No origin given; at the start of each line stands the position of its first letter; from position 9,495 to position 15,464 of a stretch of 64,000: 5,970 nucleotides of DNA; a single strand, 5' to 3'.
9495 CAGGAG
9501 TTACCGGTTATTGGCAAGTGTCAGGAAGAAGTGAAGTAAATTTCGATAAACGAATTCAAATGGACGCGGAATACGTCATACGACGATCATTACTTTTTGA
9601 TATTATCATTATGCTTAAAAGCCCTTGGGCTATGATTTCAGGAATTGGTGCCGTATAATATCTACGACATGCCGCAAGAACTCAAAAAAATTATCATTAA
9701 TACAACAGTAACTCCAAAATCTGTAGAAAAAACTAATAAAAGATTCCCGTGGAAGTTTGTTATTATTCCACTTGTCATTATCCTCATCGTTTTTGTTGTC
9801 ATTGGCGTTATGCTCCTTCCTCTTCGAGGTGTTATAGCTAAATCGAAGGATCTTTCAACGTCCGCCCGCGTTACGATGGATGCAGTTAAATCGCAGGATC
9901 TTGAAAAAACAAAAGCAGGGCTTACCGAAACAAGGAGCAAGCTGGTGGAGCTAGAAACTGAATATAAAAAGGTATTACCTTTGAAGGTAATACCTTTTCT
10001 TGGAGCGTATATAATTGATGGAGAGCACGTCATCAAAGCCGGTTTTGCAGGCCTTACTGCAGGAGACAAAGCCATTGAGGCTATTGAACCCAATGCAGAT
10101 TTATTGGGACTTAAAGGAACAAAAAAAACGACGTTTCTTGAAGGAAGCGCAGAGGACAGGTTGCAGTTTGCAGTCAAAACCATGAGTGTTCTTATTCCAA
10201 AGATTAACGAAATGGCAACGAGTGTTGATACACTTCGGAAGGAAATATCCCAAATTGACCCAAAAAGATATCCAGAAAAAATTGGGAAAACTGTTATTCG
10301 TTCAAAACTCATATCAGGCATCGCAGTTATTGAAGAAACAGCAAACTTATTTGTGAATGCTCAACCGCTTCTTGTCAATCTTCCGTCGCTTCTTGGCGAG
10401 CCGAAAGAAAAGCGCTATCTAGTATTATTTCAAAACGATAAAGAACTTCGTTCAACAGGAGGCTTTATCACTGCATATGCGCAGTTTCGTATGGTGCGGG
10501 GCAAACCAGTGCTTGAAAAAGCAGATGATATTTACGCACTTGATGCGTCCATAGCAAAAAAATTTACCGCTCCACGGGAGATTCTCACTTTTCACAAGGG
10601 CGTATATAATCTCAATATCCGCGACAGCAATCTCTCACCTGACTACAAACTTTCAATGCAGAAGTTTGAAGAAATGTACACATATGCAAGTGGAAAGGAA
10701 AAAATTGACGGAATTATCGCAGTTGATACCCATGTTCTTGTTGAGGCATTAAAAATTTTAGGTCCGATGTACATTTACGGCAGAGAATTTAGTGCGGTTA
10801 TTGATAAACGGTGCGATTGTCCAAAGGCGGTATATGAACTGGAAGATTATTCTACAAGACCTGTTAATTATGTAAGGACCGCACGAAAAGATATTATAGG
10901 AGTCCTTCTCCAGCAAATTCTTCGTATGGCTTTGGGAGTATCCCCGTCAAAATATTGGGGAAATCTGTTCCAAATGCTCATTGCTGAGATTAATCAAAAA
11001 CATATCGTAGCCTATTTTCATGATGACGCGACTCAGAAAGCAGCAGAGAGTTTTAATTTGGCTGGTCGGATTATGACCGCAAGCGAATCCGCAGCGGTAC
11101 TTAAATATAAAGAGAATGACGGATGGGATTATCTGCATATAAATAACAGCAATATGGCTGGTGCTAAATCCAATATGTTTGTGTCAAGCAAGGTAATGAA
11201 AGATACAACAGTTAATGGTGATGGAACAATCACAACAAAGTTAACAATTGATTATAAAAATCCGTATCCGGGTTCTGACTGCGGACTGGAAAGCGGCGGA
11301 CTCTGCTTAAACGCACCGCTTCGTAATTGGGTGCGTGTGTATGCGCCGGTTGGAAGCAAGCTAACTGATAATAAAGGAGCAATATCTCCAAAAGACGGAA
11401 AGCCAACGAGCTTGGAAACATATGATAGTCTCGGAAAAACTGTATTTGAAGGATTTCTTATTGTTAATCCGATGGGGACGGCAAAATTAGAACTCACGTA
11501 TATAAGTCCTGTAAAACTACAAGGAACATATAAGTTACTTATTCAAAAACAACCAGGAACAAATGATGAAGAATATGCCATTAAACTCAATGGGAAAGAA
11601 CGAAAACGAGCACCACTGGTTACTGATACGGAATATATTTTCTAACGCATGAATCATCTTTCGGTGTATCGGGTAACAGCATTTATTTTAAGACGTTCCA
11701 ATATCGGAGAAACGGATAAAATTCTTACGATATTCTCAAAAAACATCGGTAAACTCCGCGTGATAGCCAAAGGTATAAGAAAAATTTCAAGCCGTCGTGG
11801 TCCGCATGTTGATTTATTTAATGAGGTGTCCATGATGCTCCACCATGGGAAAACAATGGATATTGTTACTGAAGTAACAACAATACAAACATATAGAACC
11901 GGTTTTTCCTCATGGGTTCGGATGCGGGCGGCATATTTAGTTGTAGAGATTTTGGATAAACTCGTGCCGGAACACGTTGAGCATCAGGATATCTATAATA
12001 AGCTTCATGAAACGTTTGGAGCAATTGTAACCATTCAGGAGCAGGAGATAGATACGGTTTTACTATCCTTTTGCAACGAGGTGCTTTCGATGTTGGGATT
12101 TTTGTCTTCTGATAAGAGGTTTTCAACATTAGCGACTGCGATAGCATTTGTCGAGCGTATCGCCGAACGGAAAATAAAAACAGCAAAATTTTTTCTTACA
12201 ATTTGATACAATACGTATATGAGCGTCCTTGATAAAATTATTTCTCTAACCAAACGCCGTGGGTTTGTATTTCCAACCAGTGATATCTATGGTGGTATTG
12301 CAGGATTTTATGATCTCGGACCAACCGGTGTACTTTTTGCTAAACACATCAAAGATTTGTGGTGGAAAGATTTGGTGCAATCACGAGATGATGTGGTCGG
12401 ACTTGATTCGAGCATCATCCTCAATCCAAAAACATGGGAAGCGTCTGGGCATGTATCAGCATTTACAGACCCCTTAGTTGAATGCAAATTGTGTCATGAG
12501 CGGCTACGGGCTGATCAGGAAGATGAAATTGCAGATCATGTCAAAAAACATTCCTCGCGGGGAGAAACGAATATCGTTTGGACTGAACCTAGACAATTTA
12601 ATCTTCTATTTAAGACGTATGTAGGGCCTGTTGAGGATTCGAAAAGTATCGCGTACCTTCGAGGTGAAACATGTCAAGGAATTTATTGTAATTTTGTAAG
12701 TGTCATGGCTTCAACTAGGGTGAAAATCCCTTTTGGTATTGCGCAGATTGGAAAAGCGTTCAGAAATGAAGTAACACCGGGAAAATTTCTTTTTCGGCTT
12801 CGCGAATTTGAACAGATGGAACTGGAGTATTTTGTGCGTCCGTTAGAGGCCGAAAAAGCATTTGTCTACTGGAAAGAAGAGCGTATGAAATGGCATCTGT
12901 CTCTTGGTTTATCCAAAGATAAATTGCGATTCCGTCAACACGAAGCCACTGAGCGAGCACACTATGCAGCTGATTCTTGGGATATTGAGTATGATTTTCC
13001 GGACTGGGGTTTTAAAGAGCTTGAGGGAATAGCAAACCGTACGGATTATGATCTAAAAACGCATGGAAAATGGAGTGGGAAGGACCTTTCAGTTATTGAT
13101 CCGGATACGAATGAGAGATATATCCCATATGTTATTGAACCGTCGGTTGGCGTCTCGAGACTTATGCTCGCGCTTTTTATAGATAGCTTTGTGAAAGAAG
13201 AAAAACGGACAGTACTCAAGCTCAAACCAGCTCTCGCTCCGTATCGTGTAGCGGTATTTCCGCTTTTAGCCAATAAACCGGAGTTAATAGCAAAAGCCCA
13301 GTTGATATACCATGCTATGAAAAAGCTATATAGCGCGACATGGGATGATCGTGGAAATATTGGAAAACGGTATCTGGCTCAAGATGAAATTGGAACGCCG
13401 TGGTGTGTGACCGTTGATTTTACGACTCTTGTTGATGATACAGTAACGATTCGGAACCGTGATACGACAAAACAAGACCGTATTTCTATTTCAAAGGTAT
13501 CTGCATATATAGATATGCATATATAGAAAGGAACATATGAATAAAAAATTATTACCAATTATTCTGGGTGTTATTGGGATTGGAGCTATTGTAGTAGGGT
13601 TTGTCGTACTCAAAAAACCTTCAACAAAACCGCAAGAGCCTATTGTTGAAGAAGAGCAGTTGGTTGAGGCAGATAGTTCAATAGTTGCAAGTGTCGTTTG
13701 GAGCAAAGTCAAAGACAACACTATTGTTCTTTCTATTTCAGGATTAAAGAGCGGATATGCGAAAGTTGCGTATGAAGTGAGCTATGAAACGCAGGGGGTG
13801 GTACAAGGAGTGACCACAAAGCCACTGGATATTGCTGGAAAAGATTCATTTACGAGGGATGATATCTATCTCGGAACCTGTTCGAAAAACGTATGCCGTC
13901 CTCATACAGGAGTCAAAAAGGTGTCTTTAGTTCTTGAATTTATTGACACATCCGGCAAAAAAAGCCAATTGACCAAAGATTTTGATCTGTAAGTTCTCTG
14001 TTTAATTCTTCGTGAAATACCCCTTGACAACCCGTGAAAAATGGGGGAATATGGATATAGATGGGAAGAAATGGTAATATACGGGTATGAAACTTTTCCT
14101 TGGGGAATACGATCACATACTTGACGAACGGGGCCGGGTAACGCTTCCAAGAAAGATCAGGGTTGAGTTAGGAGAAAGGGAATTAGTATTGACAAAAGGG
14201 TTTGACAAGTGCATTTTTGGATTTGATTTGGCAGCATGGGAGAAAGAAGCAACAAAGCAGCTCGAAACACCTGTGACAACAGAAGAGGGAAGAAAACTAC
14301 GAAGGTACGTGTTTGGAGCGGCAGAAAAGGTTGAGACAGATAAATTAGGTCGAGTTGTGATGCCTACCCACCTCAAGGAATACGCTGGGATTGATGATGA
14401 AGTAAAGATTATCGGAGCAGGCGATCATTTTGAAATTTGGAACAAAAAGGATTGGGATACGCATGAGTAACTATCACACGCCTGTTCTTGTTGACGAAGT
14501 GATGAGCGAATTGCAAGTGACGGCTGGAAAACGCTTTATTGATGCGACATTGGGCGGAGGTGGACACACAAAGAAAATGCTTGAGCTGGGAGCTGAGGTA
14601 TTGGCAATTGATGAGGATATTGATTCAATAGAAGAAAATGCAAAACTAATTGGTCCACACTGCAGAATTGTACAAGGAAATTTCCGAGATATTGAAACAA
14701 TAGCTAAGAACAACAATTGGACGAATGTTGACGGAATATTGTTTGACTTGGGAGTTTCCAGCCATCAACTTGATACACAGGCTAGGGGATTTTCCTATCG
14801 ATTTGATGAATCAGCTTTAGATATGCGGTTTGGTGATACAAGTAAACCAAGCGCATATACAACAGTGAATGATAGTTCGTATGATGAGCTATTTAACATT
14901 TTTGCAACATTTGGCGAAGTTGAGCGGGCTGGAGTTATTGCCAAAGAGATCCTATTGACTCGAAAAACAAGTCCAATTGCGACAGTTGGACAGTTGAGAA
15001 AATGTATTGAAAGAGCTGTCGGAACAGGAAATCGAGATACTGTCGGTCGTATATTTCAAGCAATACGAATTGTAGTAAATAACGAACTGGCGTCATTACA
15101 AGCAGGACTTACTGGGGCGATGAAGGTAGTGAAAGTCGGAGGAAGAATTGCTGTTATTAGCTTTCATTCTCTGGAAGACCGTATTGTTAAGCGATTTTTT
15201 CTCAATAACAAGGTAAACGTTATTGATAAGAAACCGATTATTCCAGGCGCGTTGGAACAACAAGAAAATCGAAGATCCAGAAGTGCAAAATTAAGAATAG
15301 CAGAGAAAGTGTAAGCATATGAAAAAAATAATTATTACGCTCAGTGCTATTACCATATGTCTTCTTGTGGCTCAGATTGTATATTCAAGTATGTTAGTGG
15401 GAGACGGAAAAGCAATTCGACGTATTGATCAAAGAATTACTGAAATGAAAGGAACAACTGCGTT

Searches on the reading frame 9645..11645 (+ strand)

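Call 18: search_protein_families(library=pfam, proteins=[window:9645-11645:+], max_evalue=0.00001)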
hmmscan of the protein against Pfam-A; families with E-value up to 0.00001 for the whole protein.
window:9645-11645:+ (666 aa): 1 family
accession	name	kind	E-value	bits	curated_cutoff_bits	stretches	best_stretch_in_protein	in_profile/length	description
PF13196.11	DUF4012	-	4e-21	76.5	28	1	255-380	3-128/144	Protein of unknown function (DUF4012)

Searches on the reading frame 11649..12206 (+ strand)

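Call 56: search_protein_families(library=pfam, proteins=[window:11649-12206:+], max_evalue=0.0001)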
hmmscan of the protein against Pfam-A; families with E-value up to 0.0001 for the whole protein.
window:11649-12206:+ (185 aa): 1 family
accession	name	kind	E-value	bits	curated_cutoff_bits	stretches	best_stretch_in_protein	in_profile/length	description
PF11967.14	RecO_N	-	4.2e-18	65.6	27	1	6-82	3-80/80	Recombination protein O N terminal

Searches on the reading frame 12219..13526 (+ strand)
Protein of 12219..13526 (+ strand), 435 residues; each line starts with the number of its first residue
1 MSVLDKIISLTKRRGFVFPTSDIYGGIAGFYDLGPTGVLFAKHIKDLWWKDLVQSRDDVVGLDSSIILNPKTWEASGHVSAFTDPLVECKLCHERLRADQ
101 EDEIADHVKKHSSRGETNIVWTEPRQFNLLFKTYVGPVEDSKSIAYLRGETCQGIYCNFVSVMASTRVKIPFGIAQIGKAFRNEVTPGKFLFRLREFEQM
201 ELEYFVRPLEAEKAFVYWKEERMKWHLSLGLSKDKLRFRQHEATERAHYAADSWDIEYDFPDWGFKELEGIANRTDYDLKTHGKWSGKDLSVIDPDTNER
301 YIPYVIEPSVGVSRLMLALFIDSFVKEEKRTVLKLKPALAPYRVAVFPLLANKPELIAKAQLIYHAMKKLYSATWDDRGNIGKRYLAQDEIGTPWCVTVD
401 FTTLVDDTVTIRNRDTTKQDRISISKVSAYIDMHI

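Call 18: search_protein_families(library=pfam, proteins=[window:12219-13526:+], max_evalue=0.00001)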
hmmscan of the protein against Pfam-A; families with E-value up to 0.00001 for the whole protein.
window:12219-13526:+ (435 aa): 2 families
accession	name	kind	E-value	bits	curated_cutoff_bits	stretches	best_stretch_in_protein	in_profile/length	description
PF03129.25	HGTP_anticodon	-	8e-15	55.2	21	1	344-431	2-91/94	Anticodon binding domain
PF00587.30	tRNA-synt_2b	-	1e-09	39.1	29.3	1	143-319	9-175/179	tRNA synthetase class II core domain (G, H, P, S and T)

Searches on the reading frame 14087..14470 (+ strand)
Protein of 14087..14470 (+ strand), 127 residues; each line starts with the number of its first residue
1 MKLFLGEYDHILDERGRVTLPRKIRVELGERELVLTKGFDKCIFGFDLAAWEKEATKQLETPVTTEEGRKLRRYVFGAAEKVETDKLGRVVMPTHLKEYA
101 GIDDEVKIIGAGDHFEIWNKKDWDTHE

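Call 56: search_protein_families(library=pfam, proteins=[window:14087-14470:+], max_evalue=0.0001)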
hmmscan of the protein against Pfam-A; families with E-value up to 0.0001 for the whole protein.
window:14087-14470:+ (127 aa): 1 family
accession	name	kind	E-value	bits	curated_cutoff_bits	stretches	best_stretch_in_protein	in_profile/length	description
PF02381.23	MraZ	-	1.7e-27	95.6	23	2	3-73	1-71/72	MraZ protein, putative antitoxin-like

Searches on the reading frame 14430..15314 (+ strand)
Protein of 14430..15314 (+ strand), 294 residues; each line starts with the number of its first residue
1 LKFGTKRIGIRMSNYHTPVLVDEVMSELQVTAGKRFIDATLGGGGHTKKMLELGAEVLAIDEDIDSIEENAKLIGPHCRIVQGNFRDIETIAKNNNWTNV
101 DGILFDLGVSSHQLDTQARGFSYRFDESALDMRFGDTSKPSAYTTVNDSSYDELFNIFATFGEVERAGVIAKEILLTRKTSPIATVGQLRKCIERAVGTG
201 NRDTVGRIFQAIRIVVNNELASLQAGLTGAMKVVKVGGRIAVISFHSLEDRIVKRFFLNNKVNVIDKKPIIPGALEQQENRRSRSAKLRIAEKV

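Call 56: search_protein_families(library=pfam, proteins=[window:14430-15314:+], max_evalue=0.0001)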
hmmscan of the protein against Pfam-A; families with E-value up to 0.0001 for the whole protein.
window:14430-15314:+ (294 aa): 1 family
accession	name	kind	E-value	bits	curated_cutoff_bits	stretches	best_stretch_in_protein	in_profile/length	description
PF01795.25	Methyltransf_5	-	1.3e-80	271.6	27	1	15-293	3-308/309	MraW methylase family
